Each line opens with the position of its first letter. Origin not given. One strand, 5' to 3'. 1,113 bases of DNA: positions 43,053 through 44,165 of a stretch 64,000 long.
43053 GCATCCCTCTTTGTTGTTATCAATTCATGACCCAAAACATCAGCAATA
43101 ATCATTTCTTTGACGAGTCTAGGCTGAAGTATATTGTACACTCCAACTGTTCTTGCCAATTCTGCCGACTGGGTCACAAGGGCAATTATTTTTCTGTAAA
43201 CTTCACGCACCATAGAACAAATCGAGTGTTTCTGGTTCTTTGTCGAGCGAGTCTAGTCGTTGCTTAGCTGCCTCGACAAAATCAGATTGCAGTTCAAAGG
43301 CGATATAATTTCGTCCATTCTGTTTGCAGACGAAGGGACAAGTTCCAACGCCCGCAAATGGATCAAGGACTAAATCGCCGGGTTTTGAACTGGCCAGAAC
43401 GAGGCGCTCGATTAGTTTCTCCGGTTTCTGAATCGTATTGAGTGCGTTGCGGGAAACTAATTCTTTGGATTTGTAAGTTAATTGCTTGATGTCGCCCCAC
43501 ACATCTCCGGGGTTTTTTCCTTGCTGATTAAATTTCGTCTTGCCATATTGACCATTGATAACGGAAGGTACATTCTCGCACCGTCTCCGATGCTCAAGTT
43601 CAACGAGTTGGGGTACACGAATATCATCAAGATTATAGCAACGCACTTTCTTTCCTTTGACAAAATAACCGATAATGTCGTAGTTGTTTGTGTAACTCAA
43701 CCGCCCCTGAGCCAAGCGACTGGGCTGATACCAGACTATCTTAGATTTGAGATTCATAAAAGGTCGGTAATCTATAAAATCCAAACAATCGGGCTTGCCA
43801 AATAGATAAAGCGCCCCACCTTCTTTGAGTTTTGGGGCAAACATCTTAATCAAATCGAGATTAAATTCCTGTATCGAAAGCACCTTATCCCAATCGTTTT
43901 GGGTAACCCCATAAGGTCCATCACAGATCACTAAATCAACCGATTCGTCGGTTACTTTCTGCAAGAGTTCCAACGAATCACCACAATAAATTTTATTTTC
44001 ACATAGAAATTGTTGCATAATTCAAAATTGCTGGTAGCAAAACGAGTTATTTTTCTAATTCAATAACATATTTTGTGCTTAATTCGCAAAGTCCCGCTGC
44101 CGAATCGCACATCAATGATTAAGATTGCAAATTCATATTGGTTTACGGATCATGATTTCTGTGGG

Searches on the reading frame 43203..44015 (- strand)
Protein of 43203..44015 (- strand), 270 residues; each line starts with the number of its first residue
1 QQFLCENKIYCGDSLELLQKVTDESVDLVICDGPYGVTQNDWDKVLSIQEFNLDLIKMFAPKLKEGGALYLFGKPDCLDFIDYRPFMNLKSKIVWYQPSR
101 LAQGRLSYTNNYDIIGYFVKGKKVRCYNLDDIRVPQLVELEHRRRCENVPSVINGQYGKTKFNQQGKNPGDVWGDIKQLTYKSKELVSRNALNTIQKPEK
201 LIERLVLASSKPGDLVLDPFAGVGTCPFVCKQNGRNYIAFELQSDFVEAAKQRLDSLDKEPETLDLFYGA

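Call 65: search_protein_families(library=pfam, proteins=[window:43203-44015:-], max_evalue=0.001)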
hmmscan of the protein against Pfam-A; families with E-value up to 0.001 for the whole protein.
window:43203-44015:- (270 aa): 2 families
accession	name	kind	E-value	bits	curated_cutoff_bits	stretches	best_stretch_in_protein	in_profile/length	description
PF01555.25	N6_N4_Mtase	-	5.8e-35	121.7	26.7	1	26-252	1-221/221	DNA methylase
PF01170.24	UPF0020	-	4.2e-05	23.8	22.3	0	21-65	117-158/197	RMKL-like, methyltransferase domain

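Call 67: search_protein_families(library=padloc, proteins=[window:43203-44015:-], max_evalue=0.001)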
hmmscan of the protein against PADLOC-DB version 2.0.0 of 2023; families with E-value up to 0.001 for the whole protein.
window:43203-44015:- (270 aa): 61 families (the best 25 are shown)
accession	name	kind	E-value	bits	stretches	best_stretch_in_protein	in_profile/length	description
PDLC03299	MTase_II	-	1e-47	161.1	1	6-256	14-259/296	Type II methyltransferase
PDLC03371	MTase_II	-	7.3e-41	138.4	1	6-260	10-258/260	Type II methyltransferase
PDLC03320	MTase_II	-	7.4e-36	121.8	1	8-261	34-281/289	Type II methyltransferase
PDLC03230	MTase_II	-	2e-26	91.2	1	7-256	36-284/360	Type II methyltransferase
PDLC03387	MTase_II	-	4.1e-26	89.8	1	88-258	141-280/289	Type II methyltransferase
PDLC03216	MTase_II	-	4.6e-25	86.4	2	192-262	193-263/364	Type II methyltransferase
PDLC03238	MTase_II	-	8.3e-24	82.4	1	8-264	125-373/428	Type II methyltransferase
PDLC03327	MTase_II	-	1.9e-23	81.3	1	12-257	45-287/319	Type II methyltransferase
PDLC03738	oMTase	-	2.8e-22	76.9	1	193-259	204-270/376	orphan methyltransferase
PDLC03251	MTase_II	-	1.5e-21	74.9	2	7-73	5-67/282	Type II methyltransferase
PDLC03339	MTase_II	-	2.8e-19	67.1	1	89-256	106-273/399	Type II methyltransferase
PDLC03265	MTase_II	-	9.6e-18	62.7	2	194-257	268-331/333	Type II methyltransferase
PDLC03300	MTase_II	-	2.6e-17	60.8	1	158-256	186-278/302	Type II methyltransferase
PDLC03228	MTase_II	-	3.4e-17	61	1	190-256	141-207/227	Type II methyltransferase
PDLC03302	MTase_II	-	3.8e-17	60.3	1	157-255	167-261/626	Type II methyltransferase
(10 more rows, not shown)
